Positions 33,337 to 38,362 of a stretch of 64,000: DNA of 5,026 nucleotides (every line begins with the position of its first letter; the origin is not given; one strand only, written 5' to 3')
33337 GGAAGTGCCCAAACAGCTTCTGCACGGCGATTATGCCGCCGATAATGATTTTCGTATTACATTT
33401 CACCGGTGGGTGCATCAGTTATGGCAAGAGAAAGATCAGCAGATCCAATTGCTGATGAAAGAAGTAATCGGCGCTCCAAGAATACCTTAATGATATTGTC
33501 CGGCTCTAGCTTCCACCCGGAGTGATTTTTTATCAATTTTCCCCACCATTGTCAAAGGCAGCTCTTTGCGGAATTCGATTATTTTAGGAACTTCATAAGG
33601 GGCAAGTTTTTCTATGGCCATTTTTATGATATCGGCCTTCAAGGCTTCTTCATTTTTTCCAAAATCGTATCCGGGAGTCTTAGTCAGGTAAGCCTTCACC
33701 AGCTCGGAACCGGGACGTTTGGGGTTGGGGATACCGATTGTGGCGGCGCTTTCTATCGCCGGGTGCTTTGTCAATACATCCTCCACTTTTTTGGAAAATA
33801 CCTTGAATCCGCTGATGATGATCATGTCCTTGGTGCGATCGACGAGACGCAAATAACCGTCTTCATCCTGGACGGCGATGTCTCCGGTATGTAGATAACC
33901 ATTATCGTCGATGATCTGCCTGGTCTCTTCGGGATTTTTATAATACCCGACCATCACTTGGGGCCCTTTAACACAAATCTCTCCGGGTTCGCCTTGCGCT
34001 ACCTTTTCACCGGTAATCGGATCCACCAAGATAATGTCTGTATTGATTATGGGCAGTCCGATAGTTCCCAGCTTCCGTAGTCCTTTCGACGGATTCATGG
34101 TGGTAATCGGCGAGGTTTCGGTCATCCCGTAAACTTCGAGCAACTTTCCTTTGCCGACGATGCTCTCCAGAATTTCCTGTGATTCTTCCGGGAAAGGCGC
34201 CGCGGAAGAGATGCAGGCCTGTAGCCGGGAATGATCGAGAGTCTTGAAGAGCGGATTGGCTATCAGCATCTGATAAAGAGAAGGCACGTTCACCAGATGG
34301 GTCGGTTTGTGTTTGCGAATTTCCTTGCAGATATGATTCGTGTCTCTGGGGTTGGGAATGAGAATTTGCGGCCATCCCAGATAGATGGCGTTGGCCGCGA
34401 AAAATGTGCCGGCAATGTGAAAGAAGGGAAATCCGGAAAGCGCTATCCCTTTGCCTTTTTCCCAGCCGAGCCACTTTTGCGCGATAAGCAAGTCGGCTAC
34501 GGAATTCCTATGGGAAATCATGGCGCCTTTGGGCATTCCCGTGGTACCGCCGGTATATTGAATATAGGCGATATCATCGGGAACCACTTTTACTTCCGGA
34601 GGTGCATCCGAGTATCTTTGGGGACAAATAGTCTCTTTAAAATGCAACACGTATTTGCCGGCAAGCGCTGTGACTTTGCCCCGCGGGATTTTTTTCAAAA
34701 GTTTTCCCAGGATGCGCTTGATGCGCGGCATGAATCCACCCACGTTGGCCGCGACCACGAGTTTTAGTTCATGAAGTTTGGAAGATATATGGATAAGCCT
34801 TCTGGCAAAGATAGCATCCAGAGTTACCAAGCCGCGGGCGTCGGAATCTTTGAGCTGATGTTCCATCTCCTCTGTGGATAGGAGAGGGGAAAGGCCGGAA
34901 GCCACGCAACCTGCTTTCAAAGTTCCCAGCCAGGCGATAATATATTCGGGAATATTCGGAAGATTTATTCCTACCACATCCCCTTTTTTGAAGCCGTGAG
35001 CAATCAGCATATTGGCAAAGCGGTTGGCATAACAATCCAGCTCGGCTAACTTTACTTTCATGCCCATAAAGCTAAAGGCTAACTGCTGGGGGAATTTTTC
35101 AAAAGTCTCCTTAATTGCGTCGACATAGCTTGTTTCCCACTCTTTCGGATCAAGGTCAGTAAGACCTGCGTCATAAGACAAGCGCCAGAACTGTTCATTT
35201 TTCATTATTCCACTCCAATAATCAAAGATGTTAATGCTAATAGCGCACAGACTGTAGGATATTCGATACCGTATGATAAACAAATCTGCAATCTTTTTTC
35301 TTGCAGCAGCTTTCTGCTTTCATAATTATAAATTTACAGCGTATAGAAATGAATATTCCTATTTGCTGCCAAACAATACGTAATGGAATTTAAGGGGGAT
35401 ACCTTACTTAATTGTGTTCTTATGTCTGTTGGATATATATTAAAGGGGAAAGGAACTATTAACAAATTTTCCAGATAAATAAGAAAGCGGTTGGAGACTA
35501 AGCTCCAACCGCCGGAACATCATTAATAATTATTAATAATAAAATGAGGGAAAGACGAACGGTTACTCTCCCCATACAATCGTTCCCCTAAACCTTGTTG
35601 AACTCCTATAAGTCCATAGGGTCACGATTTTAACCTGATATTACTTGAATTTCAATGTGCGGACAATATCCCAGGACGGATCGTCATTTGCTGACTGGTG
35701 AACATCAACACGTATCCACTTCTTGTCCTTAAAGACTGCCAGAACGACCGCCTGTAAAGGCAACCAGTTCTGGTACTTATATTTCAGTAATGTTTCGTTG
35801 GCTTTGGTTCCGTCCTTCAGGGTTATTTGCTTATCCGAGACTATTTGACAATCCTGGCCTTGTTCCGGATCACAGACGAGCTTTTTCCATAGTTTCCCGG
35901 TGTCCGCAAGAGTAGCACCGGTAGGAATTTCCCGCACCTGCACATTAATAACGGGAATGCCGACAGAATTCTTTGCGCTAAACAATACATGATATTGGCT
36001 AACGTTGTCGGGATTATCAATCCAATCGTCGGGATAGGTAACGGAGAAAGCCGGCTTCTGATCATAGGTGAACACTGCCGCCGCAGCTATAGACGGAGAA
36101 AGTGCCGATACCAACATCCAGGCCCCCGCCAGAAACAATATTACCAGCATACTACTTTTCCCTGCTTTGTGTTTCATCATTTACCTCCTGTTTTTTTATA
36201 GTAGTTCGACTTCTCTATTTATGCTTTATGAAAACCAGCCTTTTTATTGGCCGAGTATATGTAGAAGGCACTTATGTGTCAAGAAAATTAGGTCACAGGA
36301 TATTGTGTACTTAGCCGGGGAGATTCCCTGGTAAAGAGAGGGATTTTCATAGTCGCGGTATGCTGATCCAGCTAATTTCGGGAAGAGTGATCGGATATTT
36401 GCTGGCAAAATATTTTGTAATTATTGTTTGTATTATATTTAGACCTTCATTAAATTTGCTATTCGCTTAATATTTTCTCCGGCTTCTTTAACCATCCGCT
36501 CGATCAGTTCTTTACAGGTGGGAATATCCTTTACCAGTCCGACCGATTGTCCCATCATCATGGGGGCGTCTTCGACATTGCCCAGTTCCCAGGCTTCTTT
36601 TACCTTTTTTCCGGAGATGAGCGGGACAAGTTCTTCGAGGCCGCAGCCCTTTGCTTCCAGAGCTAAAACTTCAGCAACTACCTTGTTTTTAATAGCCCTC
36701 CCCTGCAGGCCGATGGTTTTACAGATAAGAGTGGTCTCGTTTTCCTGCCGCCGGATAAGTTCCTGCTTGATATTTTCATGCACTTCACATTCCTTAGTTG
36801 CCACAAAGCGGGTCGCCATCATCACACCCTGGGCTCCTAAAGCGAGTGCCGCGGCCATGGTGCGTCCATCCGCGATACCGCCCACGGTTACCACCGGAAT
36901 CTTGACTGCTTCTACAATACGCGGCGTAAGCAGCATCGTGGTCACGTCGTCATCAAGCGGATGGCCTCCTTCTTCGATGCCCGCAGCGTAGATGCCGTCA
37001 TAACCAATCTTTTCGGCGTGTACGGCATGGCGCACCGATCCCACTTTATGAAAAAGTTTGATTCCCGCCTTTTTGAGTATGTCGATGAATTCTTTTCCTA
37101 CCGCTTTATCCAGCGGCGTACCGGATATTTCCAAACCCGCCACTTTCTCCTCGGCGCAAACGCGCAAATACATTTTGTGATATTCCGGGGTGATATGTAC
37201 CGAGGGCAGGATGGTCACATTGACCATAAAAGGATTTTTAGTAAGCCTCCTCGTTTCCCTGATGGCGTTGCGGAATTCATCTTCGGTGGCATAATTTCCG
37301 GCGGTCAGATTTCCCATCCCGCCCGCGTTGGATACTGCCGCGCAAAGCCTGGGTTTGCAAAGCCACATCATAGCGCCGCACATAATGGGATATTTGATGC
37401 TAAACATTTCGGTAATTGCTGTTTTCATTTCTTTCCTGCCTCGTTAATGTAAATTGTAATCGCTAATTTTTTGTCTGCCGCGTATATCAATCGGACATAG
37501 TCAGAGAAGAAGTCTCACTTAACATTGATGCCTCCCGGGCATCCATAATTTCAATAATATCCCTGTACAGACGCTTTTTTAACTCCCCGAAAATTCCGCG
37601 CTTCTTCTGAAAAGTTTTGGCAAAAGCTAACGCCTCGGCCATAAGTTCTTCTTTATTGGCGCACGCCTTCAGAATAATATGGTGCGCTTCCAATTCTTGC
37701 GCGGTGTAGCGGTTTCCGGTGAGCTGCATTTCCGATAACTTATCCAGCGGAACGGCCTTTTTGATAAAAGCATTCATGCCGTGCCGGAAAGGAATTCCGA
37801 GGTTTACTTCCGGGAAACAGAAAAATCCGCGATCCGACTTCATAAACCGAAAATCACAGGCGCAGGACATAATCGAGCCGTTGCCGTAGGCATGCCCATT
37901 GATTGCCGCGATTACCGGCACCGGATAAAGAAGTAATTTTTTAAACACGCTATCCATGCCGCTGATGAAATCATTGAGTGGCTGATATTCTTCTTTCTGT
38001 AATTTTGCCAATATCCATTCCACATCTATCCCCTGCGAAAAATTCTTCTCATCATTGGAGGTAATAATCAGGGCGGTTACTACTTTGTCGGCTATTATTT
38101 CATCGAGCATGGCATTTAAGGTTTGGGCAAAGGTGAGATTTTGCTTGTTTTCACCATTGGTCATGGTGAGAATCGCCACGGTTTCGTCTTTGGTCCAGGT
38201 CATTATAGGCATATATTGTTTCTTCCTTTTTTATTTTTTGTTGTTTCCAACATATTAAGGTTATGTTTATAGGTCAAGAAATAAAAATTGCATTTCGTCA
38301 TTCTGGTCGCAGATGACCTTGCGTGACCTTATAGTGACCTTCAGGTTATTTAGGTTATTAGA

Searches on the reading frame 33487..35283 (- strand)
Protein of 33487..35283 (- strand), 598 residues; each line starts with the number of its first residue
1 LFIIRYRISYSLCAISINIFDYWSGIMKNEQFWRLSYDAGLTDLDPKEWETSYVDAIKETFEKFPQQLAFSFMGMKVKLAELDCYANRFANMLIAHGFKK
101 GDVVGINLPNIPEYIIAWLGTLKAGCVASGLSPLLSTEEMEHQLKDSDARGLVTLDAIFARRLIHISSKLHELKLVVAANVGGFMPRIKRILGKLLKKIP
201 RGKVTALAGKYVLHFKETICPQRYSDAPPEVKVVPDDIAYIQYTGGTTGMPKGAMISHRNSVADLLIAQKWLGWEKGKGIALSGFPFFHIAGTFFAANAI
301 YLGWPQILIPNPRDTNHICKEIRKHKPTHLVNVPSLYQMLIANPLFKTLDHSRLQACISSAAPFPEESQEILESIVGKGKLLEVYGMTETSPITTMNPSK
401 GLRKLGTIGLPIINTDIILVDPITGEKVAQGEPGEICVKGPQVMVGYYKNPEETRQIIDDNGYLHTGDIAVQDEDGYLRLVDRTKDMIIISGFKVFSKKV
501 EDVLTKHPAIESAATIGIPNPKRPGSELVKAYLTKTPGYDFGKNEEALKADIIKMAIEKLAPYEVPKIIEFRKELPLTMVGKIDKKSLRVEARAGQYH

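Call 92: search_protein_families(library=pfam, proteins=[window:33487-35283:-], max_evalue=0.00001)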
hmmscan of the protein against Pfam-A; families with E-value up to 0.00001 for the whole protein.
window:33487-35283:- (598 aa): 2 families
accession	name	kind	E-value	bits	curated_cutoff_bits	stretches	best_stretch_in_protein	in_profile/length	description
PF00501.34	AMP-binding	-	6.1e-87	292.3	29.9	1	59-448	3-384/384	AMP-binding enzyme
PF13193.12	AMP-binding_C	-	1.5e-12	48.7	24.5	1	499-582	1-76/76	AMP-binding enzyme C-terminal domain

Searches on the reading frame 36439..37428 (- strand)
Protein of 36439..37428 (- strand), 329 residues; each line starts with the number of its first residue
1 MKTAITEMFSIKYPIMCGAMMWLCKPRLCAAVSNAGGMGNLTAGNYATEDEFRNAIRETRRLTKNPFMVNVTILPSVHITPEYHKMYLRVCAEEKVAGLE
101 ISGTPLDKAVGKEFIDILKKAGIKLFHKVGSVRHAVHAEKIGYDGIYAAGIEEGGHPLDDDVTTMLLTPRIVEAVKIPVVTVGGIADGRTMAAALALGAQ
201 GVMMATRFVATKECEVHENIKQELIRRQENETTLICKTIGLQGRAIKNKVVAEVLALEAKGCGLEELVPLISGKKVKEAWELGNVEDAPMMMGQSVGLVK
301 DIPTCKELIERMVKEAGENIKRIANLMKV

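Call 71: search_protein_families(library=pfam, proteins=[window:36439-37428:-], max_evalue=0.0001)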
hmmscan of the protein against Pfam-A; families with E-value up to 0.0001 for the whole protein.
window:36439-37428:- (329 aa): 3 families
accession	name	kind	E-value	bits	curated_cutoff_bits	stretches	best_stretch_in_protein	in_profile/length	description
PF03060.21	NMO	-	6.9e-59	200.3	28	1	3-315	2-331/331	Nitronate monooxygenase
PF01070.24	FMN_dh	-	2.2e-10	40.6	24.9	1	69-210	166-307/350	FMN-dependent dehydrogenase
PF00478.31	IMPDH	-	2e-08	34.1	25.6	0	169-218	200-249/345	IMP dehydrogenase / GMP reductase domain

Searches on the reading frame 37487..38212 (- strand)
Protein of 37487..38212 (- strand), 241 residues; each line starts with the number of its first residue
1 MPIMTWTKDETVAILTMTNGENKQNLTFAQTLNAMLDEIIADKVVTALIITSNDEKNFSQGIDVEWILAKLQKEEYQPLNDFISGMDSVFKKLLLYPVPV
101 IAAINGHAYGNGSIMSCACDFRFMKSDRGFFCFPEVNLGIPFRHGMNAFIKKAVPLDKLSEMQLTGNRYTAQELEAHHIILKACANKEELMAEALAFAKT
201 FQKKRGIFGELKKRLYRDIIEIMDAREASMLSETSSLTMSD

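Call 71: search_protein_families(library=pfam, proteins=[window:37487-38212:-], max_evalue=0.0001)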
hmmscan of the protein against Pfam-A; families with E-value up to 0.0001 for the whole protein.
window:37487-38212:- (241 aa): 2 families
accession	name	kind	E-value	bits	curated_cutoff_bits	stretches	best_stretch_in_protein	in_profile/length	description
PF00378.25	ECH_1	-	2.9e-29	102.6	27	1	9-218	3-208/251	Enoyl-CoA hydratase/isomerase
PF16113.10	ECH_2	-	1e-14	55.3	27.2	1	14-180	5-168/335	Enoyl-CoA hydratase/isomerase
